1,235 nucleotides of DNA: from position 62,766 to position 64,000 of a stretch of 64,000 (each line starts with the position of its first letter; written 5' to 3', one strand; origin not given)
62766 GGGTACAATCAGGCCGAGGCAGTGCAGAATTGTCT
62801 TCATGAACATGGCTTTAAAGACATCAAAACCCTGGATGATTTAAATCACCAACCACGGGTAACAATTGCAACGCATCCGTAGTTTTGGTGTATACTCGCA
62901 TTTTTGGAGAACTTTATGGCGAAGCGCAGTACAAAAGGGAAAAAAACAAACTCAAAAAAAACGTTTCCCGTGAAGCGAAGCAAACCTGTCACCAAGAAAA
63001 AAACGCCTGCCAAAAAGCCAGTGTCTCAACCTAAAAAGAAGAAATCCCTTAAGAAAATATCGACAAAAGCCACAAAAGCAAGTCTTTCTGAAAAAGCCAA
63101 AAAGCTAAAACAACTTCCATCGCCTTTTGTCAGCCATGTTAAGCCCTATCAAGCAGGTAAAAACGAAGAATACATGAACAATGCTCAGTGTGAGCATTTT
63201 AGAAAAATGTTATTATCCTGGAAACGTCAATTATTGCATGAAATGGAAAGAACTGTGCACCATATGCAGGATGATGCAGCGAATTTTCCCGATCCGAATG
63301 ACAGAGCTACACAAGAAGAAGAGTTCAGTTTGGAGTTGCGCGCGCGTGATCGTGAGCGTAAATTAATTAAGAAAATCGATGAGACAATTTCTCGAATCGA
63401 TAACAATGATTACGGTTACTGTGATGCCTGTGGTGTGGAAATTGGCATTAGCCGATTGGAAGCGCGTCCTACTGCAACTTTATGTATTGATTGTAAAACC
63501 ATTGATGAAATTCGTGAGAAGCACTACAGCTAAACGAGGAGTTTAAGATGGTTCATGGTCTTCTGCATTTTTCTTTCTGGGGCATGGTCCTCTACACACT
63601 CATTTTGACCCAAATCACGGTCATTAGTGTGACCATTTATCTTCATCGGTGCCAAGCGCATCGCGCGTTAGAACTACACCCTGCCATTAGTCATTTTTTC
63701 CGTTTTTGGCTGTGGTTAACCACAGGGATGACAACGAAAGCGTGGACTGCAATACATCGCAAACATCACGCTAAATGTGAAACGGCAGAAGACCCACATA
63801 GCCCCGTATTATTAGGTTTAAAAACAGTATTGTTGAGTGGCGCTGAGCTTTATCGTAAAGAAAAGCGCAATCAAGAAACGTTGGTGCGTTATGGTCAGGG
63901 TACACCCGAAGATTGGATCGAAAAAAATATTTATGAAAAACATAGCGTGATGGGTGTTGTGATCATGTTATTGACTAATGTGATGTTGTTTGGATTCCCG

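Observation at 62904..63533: DksA carrying a histone H1-like Lys-rich N-terminal extension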

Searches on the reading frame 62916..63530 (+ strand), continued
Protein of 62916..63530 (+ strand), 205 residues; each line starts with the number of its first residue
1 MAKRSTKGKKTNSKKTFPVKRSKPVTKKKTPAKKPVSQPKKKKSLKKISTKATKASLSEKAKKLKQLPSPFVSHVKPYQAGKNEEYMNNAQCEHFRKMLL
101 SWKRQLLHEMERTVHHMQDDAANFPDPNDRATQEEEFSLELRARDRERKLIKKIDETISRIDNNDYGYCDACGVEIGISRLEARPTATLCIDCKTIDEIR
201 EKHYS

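Call 17: find_encoding_contigs(protein=P0002, flank=3000, max_places=3)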
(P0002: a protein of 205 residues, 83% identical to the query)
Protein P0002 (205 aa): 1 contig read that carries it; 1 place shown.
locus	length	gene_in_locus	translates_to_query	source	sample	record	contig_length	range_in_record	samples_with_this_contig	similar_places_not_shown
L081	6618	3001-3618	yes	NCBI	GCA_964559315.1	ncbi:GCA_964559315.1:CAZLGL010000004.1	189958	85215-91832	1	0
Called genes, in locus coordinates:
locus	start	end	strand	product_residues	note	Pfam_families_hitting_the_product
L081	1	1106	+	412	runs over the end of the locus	PF05201:GlutR_N, PF01488:Shikimate_DH, PF00745:GlutR_dimer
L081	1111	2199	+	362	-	PF03462:PCRF, PF00472:RF-1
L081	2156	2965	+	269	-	PF17827:PrmC_N, PF01170:UPF0020 (weak), PF05175:MTS, PF06325:PrmA, PF10294:Methyltransf_16, PF08242:Methyltransf_12, PF13649:Methyltransf_25, PF13847:Methyltransf_31, +3 more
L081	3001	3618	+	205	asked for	PF21157:DksA_N, PF01258:zf-dskA_traR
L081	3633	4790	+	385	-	PF00487:FA_desaturase, PF01610:DDE_Tnp_ISL3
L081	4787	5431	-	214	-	-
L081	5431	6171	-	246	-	-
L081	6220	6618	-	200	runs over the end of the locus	PF02245:Pur_DNA_glyco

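Call 18: find_encoding_contigs(protein=P0006, flank=3000, max_places=3)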
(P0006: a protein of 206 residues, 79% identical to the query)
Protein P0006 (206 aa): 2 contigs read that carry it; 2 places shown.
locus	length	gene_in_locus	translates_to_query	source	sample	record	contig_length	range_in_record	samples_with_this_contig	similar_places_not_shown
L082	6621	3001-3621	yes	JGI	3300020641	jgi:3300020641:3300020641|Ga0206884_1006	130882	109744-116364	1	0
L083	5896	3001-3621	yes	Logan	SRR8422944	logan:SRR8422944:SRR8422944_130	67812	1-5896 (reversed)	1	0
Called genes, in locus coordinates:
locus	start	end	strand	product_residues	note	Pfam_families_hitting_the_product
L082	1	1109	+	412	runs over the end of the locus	PF05201:GlutR_N, PF01488:Shikimate_DH, PF03807:F420_oxidored (weak), PF00745:GlutR_dimer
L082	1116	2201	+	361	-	PF03462:PCRF, PF00472:RF-1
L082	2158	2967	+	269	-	PF17827:PrmC_N, PF10294:Methyltransf_16, PF05175:MTS, PF06325:PrmA, PF13489:Methyltransf_23 (weak), PF02390:Methyltransf_4 (weak), PF13649:Methyltransf_25, PF13847:Methyltransf_31, +2 more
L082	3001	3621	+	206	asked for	PF21157:DksA_N, PF01258:zf-dskA_traR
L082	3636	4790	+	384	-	PF00487:FA_desaturase, PF01610:DDE_Tnp_ISL3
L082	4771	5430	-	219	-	-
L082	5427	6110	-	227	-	-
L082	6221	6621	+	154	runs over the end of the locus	PF18856:baeRF_family12, PF10116:Host_attach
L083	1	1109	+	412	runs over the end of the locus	PF05201:GlutR_N, PF01488:Shikimate_DH, PF03807:F420_oxidored (weak), PF00745:GlutR_dimer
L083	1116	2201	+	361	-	PF03462:PCRF, PF00472:RF-1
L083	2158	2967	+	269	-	PF17827:PrmC_N, PF10294:Methyltransf_16, PF05175:MTS, PF06325:PrmA, PF13489:Methyltransf_23 (weak), PF02390:Methyltransf_4 (weak), PF13649:Methyltransf_25, PF13847:Methyltransf_31, +2 more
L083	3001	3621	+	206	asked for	PF21157:DksA_N, PF01258:zf-dskA_traR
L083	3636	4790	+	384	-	PF00487:FA_desaturase, PF01610:DDE_Tnp_ISL3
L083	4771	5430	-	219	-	-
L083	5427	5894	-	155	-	?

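Call 25: find_encoding_contigs(protein=P0008, flank=1500, max_places=1)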
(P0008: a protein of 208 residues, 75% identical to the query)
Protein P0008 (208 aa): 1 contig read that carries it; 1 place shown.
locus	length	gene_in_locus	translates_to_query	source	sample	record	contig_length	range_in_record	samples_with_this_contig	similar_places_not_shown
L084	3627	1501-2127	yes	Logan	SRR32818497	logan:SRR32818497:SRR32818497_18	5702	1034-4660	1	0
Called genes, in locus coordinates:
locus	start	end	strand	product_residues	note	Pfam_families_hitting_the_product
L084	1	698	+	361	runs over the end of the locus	PF03462:PCRF, PF00472:RF-1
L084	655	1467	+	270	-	PF17827:PrmC_N, PF05175:MTS, PF06325:PrmA, PF10294:Methyltransf_16, PF13847:Methyltransf_31, PF02390:Methyltransf_4 (weak), PF08242:Methyltransf_12 (weak), PF13649:Methyltransf_25, +2 more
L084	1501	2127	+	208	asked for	PF21157:DksA_N, PF01258:zf-dskA_traR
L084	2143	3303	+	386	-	PF00487:FA_desaturase, PF01610:DDE_Tnp_ISL3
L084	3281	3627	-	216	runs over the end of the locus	-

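Call 26: find_encoding_contigs(protein=P0005, flank=1500, max_places=1)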
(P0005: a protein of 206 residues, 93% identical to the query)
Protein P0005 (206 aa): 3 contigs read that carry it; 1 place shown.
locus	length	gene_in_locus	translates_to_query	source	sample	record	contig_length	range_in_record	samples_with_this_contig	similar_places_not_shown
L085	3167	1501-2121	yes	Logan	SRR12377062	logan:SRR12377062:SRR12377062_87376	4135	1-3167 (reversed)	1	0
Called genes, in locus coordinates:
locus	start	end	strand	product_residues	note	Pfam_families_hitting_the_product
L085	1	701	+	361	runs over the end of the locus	PF03462:PCRF, PF00472:RF-1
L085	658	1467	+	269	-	PF17827:PrmC_N, PF10294:Methyltransf_16 (weak), PF05175:MTS, PF06325:PrmA, PF02390:Methyltransf_4 (weak), PF08242:Methyltransf_12, PF13649:Methyltransf_25, PF13847:Methyltransf_31, +1 more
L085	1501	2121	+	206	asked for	PF21157:DksA_N, PF01258:zf-dskA_traR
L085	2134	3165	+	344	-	?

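Call 27: find_encoding_contigs(protein=P0007, flank=1500, max_places=1)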
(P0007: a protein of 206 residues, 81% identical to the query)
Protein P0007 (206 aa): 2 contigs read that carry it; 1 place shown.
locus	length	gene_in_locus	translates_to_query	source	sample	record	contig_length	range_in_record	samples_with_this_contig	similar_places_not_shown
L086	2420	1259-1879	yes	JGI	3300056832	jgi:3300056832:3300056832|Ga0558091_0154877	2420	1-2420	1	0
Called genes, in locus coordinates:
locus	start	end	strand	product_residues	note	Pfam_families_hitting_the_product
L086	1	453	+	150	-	?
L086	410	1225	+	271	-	PF17827:PrmC_N, PF10294:Methyltransf_16 (weak), PF05971:Methyltransf_10 (weak), PF05175:MTS, PF06325:PrmA, PF13489:Methyltransf_23, PF13847:Methyltransf_31, PF13649:Methyltransf_25, +3 more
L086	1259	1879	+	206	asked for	PF21157:DksA_N, PF01258:zf-dskA_traR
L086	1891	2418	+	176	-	?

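Call 28: find_encoding_contigs(protein=P0003, flank=1500, max_places=1)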
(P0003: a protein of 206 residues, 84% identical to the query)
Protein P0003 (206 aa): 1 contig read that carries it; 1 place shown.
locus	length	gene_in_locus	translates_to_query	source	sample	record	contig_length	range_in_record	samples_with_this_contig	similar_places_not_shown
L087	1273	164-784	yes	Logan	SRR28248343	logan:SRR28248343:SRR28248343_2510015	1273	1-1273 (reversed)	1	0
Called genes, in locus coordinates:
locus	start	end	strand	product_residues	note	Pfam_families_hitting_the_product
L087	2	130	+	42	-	?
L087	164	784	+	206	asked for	PF21157:DksA_N, PF01258:zf-dskA_traR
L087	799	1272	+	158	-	?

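Call 50: predict_structure(alignment_id=A1)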
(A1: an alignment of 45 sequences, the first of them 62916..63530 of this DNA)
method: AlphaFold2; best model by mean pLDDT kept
length: 205 residues; sequences in the alignment: 45
mean_pLDDT: 58.0   pTM: 0.41
mean pLDDT of the five models: 58.0, 58.0, 57.5, 57.2, 55.7
residues with pLDDT >= 90: 0; 70-90: 71; 50-70: 40; < 50: 94
segments of 3 or more residues with pLDDT < 50: 1-3, 5-72, 74-76, 167-174, 176-181, 187-189
pLDDT, mean of each block of 10 residues (from residue 1): 42 38 37 39 34 36 42 50 60 76 86 84 79 81 82 82 61 47 49 57 55
secondary structure, 60 per line:
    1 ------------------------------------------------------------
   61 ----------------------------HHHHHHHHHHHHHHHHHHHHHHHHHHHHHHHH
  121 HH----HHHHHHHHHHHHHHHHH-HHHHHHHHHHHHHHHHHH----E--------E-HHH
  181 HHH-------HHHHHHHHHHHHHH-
elements in order: H89-122 H127-143 H145-162 H178-183 H191-204

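Call 52: search_protein_families(library=pfam, proteins=[P0010, P0056, P0024, P0006], max_evalue=10)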
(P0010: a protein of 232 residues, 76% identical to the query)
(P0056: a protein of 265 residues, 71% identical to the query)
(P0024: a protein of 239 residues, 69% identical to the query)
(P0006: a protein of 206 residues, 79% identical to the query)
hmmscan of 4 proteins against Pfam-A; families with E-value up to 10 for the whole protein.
P0010 (232 aa): 3 families
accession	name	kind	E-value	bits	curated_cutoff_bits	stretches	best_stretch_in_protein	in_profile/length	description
PF21157.2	DksA_N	-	1.3e-34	118.7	27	1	118-187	1-70/71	DnaK suppressor protein DksA, N-terminal domain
PF01258.23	zf-dskA_traR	-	1.5e-11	44.6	24.9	1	192-222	2-32/36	Prokaryotic dksA/traR C4-type zinc finger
PF07382.16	HC2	-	2.6e-06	28.1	40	1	2-94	75-165/194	Histone H1-like nucleoprotein HC2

P0056 (265 aa): 3 families
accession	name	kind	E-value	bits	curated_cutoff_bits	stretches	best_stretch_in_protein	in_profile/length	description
PF21157.2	DksA_N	-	2.6e-34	117.7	27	1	151-220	1-70/71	DnaK suppressor protein DksA, N-terminal domain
PF01258.23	zf-dskA_traR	-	1.4e-11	44.6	24.9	1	224-255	1-32/36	Prokaryotic dksA/traR C4-type zinc finger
PF07382.16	HC2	-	9.9e-06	26.2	40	1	4-135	25-150/194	Histone H1-like nucleoprotein HC2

P0024 (239 aa): 4 families
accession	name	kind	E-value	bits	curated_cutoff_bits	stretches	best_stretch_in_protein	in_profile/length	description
PF21157.2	DksA_N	-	6.3e-34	116.5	27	1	125-195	1-71/71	DnaK suppressor protein DksA, N-terminal domain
PF01258.23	zf-dskA_traR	-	4.1e-12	46.3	24.9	1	199-229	2-32/36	Prokaryotic dksA/traR C4-type zinc finger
PF20270.3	CATRA-C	-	0.15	13.2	24.6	1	115-193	56-128/137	CASPASE and TPR Repeat-Associated C-terminal domain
PF05008.21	V-SNARE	-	0.39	11.6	25.9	1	101-168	5-71/92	Vesicle transport v-SNARE protein N-terminus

P0006 (206 aa): 8 families
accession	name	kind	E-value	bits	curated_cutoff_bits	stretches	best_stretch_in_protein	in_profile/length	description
PF21157.2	DksA_N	-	2.5e-33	114.6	27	1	92-162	1-71/71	DnaK suppressor protein DksA, N-terminal domain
PF01258.23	zf-dskA_traR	-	4.1e-12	46.3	24.9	1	166-196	2-32/36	Prokaryotic dksA/traR C4-type zinc finger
PF00311.23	PEPcase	-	0.079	11.3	22.4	1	23-144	254-375/919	Phosphoenolpyruvate carboxylase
PF20270.3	CATRA-C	-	0.11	13.6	24.6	1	77-158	51-126/137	CASPASE and TPR Repeat-Associated C-terminal domain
PF05823.17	Gp-FAR-1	-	0.61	10.9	29.2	1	6-77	33-98/149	Nematode fatty acid retinoid binding protein (Gp-FAR-1)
PF25566.1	RIMB1_N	-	0.76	10.1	28.5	1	15-99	20-101/129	RIMB1-like, N-terminal domain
PF06825.17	HSBP1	-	0.92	9.8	28.6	1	150-164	24-38/51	Heat shock factor binding protein 1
PF22217.1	ACDH-11_C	-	10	7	27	0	26-67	6-46/122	Acyl-CoA dehydrogenase 11 C-terminal domain-like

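Call 64: list_cluster_members(proteins=[P0010, P0056, P0093, P0246, P0247, P0258, P0296, P0302, P0339, P0273])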
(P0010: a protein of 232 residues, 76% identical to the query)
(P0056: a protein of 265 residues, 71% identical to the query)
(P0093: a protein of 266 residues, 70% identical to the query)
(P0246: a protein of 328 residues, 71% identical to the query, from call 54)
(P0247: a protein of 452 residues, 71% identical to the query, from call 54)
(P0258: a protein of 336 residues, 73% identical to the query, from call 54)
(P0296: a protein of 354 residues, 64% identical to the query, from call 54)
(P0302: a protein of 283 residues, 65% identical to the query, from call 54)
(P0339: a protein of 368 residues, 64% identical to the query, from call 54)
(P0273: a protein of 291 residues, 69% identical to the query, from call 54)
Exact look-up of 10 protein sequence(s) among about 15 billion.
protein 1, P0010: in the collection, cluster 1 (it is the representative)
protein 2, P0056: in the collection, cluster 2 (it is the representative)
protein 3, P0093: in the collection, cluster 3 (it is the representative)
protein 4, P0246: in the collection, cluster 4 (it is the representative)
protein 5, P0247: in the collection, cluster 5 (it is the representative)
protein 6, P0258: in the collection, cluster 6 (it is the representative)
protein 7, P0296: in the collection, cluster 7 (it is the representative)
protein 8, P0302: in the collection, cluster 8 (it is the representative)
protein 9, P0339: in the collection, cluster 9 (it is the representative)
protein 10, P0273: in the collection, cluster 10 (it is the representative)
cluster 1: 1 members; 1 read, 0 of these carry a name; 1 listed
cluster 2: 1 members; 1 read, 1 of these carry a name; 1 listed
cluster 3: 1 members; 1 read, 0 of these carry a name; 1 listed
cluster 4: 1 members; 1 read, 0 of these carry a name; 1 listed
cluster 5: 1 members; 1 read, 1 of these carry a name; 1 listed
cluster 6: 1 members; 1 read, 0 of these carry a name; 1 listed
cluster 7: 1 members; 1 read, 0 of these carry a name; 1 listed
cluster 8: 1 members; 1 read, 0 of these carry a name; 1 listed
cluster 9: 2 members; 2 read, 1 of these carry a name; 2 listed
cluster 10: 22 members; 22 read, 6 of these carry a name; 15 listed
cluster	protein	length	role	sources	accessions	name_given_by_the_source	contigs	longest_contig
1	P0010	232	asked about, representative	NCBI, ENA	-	-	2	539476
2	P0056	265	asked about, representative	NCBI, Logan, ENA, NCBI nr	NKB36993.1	MAG: RNA polymerase-binding protein DksA [Gammaproteobacteria bacterium] | RNA polymerase-binding protein DksA [Gammaproteobacteria bacterium]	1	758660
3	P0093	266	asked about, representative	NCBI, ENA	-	-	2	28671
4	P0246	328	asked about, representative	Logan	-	-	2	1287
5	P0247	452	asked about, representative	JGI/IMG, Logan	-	DnaK suppressor protein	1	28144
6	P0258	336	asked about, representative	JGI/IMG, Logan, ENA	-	-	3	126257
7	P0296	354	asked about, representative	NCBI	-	-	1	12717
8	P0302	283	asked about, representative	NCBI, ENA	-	-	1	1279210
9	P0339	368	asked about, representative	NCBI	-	-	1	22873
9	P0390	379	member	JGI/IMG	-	DnaK suppressor protein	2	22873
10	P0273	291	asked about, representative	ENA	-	-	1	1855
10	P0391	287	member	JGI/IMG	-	DnaK suppressor protein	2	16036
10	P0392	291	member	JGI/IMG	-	DnaK suppressor protein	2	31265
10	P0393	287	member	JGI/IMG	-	DnaK suppressor protein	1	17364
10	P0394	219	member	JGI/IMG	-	DnaK suppressor protein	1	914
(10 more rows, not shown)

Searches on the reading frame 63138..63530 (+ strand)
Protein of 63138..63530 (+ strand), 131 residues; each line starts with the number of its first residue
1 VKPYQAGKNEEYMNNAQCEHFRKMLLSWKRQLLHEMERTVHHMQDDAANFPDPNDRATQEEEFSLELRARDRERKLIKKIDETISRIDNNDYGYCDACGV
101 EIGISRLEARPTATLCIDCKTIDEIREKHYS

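Call 54: search_protein_representatives(protein=window:63138-63530:+)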
Query: 131 residues. Proteins with E-value up to 0.001 (for the whole library): 13584; up to 1e-10: 2672; up to 1e-30: 351. The best 150 are listed.
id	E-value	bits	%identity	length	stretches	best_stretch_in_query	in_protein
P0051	1.1e-64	232.6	80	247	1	4-131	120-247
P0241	1.7e-60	219.0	72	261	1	1-129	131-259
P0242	3.0e-59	215.0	72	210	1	2-129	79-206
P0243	3.2e-59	214.9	72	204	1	3-129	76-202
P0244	3.9e-59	214.7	74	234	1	1-129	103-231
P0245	8.7e-59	213.6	72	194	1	3-129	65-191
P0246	1.6e-58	212.7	71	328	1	1-129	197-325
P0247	8.0e-58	210.4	71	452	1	2-129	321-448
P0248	8.8e-58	210.3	73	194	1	2-129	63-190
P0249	2.9e-57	208.6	72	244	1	2-128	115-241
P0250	3.2e-57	208.5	72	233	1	2-128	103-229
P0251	4.0e-57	208.2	70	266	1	2-129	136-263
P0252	7.5e-57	207.3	69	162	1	2-129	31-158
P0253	1.2e-56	206.7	78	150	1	13-128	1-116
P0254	1.2e-56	206.6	67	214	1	2-129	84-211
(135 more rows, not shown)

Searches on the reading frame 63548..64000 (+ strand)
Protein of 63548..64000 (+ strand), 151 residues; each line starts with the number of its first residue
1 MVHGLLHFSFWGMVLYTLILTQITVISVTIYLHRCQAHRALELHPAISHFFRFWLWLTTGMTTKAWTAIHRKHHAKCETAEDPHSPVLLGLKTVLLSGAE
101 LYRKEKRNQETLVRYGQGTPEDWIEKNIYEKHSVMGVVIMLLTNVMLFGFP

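Call 39: search_protein_families(library=ncbifam, proteins=[window:63548-64000:+], max_evalue=0.00001)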
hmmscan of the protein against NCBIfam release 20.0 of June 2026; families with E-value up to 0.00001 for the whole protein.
window:63548-64000:+ (151 aa): 1 family
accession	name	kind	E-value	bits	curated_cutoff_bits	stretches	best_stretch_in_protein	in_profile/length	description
NF049918.1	DesA_fam_desat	equivalog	2.2e-79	267.4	400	1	4-150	1-147/385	DesA family fatty acid desaturase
